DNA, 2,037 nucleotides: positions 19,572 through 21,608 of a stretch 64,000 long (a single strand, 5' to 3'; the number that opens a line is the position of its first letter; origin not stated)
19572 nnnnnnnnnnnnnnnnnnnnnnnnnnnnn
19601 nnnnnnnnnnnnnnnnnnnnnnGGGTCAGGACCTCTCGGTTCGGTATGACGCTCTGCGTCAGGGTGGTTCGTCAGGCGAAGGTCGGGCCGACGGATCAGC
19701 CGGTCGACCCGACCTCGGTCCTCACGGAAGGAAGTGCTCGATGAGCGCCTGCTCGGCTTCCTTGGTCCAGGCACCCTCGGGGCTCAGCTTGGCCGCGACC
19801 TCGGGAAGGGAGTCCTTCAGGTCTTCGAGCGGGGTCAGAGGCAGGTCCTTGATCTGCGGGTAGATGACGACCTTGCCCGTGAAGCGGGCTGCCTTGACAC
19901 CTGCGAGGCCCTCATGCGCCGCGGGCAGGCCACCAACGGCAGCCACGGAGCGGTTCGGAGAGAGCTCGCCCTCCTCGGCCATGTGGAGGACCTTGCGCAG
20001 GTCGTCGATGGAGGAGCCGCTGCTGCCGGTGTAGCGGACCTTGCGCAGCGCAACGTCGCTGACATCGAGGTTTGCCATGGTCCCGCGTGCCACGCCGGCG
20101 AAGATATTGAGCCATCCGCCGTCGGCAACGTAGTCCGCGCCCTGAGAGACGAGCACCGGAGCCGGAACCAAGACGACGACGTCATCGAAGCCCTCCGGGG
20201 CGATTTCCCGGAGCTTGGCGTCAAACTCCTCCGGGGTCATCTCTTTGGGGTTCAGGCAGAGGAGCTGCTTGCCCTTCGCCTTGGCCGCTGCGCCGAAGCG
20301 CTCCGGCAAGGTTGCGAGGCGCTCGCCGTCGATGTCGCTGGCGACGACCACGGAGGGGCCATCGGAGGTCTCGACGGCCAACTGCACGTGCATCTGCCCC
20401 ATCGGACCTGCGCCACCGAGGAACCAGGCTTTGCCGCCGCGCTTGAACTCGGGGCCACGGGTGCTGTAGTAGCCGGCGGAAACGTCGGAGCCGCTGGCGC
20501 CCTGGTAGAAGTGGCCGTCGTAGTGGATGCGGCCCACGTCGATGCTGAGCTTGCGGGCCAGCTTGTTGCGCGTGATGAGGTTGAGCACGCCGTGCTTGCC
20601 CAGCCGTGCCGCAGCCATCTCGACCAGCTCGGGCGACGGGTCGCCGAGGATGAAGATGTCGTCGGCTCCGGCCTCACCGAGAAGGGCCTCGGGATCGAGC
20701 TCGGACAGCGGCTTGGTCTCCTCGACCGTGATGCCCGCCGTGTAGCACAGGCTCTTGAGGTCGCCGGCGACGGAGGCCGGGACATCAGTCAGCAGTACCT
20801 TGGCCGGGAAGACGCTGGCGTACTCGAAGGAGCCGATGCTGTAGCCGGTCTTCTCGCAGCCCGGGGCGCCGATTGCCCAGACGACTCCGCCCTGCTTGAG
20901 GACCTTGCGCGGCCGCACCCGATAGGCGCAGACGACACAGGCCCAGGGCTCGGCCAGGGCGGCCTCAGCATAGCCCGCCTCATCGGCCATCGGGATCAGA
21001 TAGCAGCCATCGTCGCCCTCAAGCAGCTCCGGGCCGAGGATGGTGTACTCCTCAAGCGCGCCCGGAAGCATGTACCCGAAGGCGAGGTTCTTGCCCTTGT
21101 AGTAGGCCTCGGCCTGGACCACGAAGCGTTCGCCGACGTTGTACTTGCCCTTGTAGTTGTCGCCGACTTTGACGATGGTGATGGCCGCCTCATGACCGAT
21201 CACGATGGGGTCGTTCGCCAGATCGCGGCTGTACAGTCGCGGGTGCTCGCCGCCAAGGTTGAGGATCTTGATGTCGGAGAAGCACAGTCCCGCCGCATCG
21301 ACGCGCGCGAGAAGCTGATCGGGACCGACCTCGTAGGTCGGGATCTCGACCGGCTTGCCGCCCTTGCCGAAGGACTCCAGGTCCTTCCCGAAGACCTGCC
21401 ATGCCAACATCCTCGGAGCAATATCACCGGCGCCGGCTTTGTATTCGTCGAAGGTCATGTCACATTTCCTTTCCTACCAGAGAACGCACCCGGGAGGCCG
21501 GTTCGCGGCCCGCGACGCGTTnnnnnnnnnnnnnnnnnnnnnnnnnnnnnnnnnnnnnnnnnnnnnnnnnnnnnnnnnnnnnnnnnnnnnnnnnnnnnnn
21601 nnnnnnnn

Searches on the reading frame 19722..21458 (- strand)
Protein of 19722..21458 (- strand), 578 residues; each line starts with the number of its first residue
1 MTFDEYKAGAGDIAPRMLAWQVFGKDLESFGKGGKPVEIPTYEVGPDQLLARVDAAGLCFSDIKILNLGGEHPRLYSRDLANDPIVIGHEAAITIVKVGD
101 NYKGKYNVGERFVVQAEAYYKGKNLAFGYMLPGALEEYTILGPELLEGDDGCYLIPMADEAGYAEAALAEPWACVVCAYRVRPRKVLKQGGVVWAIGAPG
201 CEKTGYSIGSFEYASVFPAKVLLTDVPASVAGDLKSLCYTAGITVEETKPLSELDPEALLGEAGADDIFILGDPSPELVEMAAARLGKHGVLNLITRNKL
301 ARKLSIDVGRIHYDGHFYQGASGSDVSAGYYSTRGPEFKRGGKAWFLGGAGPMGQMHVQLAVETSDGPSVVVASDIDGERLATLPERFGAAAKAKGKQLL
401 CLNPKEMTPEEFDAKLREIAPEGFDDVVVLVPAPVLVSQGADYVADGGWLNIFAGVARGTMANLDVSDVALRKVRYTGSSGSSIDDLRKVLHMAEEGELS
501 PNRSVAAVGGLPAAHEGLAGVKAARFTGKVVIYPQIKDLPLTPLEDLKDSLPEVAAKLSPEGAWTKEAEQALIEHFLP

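Call 40: search_protein_families(library=ncbifam, max_evalue=1e-10, proteins=[window:19722-21458:-])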
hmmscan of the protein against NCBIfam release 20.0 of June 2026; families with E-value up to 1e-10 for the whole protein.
window:19722-21458:- (578 aa): 3 families
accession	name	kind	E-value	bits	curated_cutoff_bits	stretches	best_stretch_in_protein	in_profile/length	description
NF041097.1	keto_inos_dh_IolM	equivalog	1.8e-13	49.9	450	0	40-115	46-120/389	scyllo-inosose 3-dehydrogenase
TIGR00692.1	tdh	equivalog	6.2e-11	41.9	458.35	0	33-114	10-85/340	L-threonine 3-dehydrogenase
NF003808.0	PRK05396.1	equivalog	9.7e-11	41.1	380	0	35-112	14-85/341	L-threonine 3-dehydrogenase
